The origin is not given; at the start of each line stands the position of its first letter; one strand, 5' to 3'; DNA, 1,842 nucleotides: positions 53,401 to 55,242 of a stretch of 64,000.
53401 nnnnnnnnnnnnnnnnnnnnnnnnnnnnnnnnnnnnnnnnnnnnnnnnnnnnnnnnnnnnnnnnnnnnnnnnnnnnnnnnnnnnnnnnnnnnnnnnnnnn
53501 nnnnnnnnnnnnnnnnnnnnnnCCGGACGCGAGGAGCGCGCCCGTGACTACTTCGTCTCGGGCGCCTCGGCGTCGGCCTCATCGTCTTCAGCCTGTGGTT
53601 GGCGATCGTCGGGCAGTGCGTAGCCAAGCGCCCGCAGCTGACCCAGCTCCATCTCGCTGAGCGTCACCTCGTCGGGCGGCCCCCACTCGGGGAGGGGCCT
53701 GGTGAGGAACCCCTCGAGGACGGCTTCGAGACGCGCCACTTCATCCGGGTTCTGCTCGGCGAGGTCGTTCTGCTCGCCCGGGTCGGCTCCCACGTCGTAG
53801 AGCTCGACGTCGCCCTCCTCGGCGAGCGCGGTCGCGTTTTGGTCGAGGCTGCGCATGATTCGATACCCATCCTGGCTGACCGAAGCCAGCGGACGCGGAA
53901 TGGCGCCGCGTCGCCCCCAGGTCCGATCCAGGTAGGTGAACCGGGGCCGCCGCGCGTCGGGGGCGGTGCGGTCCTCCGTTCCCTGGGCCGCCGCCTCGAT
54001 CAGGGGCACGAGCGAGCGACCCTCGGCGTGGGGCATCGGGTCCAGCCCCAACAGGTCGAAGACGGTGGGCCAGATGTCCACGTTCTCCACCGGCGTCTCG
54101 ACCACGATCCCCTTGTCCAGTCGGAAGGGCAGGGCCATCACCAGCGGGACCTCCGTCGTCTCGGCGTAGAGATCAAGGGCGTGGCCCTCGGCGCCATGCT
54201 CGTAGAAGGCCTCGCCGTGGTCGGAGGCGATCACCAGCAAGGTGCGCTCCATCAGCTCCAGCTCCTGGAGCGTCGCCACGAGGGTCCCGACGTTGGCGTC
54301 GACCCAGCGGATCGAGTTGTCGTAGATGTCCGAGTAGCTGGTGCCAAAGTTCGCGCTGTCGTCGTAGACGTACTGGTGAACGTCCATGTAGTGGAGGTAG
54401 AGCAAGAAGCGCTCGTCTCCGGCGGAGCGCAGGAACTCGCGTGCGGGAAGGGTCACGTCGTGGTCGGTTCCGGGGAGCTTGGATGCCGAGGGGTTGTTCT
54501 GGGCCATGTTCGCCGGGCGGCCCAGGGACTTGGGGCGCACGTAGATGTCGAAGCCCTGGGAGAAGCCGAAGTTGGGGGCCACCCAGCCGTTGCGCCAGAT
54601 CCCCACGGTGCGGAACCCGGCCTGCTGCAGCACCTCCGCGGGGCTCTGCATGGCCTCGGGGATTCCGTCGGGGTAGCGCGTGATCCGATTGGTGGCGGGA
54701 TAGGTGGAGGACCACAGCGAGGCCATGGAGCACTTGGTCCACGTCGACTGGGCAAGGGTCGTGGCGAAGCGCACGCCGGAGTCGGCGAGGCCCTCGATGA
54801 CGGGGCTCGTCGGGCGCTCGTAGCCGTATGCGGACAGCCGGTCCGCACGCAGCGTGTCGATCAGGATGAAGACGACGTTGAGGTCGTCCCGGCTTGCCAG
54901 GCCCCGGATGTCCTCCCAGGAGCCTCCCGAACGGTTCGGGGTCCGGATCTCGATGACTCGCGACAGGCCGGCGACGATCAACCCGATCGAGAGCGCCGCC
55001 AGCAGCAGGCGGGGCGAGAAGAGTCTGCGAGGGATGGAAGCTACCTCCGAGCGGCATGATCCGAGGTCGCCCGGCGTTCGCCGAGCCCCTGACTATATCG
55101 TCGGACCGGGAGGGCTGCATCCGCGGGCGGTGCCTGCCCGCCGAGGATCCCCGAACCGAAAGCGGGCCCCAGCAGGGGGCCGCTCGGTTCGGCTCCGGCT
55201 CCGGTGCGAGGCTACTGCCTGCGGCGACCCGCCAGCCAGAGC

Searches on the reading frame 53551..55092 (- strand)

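Call 29: search_protein_families(library=pfam, proteins=[window:53551-55092:-], max_evalue=0.00001)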
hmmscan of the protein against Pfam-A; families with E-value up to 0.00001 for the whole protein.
window:53551-55092:- (514 aa): 3 families
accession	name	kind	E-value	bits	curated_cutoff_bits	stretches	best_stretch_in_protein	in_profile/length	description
PF00884.28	Sulfatase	-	1.7e-45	156.1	25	1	72-349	2-300/301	Sulfatase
PF01663.27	Phosphodiest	-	6.8e-10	39.5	23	1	73-308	1-234/342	Type I phosphodiesterase / nucleotide pyrophosphatase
PF16347.10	SGSH_C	-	1.2e-08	35.7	29.3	1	308-448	11-135/154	N-sulphoglucosamine sulphohydrolase, C-terminal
